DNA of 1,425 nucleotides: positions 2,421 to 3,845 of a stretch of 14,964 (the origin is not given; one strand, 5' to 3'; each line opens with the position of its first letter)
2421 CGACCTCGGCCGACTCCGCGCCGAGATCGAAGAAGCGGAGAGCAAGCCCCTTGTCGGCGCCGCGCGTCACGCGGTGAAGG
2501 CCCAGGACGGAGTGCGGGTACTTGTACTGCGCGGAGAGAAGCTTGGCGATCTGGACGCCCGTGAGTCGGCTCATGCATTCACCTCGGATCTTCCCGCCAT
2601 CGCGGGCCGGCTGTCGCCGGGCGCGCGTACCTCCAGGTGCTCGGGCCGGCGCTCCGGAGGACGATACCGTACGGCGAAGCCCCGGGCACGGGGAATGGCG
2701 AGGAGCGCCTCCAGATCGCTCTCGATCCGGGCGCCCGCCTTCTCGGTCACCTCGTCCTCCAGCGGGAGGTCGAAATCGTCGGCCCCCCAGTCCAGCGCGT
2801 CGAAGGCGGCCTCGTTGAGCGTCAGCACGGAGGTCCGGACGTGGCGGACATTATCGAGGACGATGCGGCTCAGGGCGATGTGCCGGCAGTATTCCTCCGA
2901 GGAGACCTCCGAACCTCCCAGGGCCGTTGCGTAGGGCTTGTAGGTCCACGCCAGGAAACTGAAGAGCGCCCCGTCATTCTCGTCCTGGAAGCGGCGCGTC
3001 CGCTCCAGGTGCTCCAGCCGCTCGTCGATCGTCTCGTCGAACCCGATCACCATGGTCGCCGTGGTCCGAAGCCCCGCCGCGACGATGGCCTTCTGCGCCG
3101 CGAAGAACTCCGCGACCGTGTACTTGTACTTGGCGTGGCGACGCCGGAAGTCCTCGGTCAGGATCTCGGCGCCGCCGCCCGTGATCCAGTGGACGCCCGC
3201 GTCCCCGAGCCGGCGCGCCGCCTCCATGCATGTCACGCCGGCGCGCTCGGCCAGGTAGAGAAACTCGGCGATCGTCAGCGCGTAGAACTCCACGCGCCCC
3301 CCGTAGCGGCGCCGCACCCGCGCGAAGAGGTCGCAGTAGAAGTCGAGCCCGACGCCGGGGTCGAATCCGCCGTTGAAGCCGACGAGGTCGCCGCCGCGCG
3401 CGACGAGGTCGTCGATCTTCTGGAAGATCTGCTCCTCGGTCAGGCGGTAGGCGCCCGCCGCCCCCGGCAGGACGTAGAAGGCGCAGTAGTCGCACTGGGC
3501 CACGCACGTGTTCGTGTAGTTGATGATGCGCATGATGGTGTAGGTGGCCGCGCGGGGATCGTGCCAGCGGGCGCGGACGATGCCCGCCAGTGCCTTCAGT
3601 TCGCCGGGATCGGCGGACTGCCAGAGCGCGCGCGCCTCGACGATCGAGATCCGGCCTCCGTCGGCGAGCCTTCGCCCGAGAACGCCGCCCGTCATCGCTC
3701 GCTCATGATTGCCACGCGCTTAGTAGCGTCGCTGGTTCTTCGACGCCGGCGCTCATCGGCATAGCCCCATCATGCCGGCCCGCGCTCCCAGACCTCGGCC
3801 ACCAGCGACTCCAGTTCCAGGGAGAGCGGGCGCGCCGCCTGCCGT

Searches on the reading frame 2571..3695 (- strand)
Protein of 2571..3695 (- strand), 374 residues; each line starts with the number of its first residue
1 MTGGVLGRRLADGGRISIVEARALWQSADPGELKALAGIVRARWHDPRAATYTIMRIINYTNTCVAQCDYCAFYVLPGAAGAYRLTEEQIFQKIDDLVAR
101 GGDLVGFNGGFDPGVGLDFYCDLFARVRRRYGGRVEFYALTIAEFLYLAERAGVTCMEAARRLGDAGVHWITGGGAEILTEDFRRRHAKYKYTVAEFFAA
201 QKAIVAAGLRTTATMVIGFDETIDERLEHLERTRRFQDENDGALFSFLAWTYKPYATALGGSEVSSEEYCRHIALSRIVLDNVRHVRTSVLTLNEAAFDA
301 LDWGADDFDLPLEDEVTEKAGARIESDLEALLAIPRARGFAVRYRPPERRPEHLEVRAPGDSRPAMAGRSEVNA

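Call 5: search_protein_families(library=pfam, proteins=[window:2571-3695:-], max_evalue=0.001)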
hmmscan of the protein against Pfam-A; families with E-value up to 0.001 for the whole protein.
window:2571-3695:- (374 aa): 2 families
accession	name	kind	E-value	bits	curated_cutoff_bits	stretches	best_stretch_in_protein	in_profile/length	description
PF04055.27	Radical_SAM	-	5.2e-15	56.4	29.5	1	58-231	1-164/166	Radical SAM superfamily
PF19288.4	CofH_C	-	9.4e-12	45.3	27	1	245-345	5-112/125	CofH/MqnC C-terminal region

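Call 23: search_protein_families(library=ncbifam, proteins=[window:2571-3695:-], max_evalue=0.00001)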
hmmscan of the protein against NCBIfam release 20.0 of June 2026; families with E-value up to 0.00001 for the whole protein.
window:2571-3695:- (374 aa): 10 families
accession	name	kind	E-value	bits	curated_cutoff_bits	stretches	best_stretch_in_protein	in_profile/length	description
TIGR03699.1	menaquin_MqnC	equivalog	5.3e-83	278.7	428.1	1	15-345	2-335/342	cyclic dehypoxanthinyl futalosine synthase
TIGR03700.1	mena_SCO4494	equivalog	1.5e-55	188.5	434.55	1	9-329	4-326/351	aminofutalosine synthase MqnE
TIGR00423.1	TIGR00423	subfamily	1.2e-53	182.4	260.25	1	51-329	2-287/310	CofH family radical SAM protein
NF006277.0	PRK08445.1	equivalog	5.1e-51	173.5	576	1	15-328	3-321/348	dehypoxanthine futalosine cyclase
NF005609.0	PRK07360.1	equivalog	4.1e-44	150.9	426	1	48-325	55-339/374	7,8-didemethyl-8-hydroxy-5-deazariboflavin synthase subunit CofH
TIGR03551.1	F420_cofH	equivalog_domain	2.6e-41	141.6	374.1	1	27-326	13-317/345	5-amino-6-(D-ribitylamino)uracil--L-tyrosine 4-hydroxyphenyl transferase CofH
NF006276.0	PRK08444.1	equivalog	3e-40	138.3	560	1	9-324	6-320/353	aminofutalosine synthase MqnE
NF006687.0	PRK09234.1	equivalog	3.5e-33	114.8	1018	1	16-326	492-809/849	bifunctional FO biosynthesis protein CofGH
NF004580.0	PRK05926.1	equivalog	2.3e-29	102.8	583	1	33-309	48-326/370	hypothetical protein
TIGR03550.1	F420_cofG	equivalog_domain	9.5e-06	25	213.35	0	55-97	5-47/322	7,8-didemethyl-8-hydroxy-5-deazariboflavin synthase CofG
